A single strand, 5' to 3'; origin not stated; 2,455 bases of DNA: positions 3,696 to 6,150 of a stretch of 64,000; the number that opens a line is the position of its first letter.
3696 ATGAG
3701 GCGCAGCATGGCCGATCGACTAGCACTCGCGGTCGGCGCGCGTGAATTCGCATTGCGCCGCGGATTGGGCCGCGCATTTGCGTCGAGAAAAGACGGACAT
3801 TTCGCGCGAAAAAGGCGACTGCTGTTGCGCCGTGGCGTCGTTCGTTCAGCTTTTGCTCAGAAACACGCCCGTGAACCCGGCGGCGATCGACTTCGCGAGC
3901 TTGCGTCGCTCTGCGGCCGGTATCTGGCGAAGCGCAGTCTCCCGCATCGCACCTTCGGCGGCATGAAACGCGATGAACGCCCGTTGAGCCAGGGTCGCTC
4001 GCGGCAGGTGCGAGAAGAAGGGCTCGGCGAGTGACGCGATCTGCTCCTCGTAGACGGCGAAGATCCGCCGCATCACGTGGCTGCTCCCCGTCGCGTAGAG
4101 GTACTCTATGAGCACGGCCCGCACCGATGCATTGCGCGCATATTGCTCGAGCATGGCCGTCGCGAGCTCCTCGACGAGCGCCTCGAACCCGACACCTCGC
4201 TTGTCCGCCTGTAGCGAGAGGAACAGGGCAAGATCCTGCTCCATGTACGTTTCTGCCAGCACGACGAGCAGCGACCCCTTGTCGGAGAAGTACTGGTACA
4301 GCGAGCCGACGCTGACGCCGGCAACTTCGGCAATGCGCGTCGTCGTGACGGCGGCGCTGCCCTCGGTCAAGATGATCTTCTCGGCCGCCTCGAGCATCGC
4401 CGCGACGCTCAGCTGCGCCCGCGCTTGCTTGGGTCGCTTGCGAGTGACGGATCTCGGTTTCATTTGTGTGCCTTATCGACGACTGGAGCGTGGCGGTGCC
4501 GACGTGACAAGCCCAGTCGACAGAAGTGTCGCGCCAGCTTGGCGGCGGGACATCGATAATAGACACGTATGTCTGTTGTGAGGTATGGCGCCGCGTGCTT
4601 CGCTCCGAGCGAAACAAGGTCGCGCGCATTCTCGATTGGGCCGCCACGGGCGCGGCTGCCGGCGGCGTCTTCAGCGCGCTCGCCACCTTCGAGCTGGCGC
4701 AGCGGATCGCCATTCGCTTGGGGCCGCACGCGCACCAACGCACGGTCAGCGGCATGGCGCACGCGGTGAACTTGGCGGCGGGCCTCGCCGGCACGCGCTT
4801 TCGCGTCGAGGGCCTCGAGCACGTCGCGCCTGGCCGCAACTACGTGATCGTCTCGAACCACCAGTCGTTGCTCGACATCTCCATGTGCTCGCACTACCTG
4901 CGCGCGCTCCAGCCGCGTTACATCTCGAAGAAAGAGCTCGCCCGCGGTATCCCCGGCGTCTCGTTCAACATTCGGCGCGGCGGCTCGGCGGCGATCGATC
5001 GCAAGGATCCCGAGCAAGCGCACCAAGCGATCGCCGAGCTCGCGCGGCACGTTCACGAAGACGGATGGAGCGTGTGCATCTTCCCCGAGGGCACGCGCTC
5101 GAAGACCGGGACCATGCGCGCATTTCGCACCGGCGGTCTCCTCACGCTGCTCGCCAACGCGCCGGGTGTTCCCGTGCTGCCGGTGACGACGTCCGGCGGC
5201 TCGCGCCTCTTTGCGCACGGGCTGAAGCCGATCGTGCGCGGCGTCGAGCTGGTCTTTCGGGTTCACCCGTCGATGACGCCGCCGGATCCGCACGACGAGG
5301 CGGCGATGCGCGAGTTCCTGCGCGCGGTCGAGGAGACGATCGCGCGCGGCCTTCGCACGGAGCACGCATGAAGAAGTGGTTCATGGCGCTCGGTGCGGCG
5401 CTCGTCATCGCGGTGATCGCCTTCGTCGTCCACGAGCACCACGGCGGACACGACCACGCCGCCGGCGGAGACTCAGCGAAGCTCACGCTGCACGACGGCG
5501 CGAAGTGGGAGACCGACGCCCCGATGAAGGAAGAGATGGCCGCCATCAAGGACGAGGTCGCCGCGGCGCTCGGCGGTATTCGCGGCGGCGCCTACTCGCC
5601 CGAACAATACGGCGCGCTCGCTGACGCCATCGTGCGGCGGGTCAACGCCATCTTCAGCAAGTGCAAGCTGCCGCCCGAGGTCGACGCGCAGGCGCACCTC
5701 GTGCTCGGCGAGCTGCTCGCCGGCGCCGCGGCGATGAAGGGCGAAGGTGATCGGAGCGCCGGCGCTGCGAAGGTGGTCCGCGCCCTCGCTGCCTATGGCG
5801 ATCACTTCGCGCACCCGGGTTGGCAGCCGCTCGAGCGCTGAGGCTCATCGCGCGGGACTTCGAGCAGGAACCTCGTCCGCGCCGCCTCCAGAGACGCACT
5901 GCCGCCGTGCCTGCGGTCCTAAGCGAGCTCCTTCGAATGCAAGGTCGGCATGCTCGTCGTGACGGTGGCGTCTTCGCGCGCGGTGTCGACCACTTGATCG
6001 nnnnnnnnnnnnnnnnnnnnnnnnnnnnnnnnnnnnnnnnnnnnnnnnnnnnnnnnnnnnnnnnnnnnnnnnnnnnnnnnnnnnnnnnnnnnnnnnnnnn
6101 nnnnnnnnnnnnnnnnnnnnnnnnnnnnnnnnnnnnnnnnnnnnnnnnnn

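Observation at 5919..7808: Ser/Thr kinase fused to an alpha/beta-hydrolase-like domain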

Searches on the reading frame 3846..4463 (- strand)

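Call 52: search_protein_families(library=pfam, proteins=[window:3846-4463:-], max_evalue=0.00001)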
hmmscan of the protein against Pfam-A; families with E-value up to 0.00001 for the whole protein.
window:3846-4463:- (205 aa): 1 family
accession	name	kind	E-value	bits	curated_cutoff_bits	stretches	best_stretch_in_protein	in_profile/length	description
PF00440.29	TetR_N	-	5e-11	42.7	24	1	24-66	2-44/47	Bacterial regulatory proteins, tetR family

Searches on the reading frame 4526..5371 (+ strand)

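Call 25: search_protein_families(library=pfam, proteins=[window:4526-5371:+], max_evalue=0.001)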
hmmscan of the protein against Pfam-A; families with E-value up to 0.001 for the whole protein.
window:4526-5371:+ (281 aa): 1 family
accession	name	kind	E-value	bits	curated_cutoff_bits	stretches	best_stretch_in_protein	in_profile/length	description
PF01553.26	Acyltransferase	-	1.9e-25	89.6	23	1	91-222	1-131/132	Acyltransferase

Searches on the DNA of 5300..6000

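Call 84: search_rna_families(source=window, start=5300, end=6000, threshold=evalue, max_evalue=1)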
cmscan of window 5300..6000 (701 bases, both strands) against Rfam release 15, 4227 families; matches with E-value up to 1: 0.
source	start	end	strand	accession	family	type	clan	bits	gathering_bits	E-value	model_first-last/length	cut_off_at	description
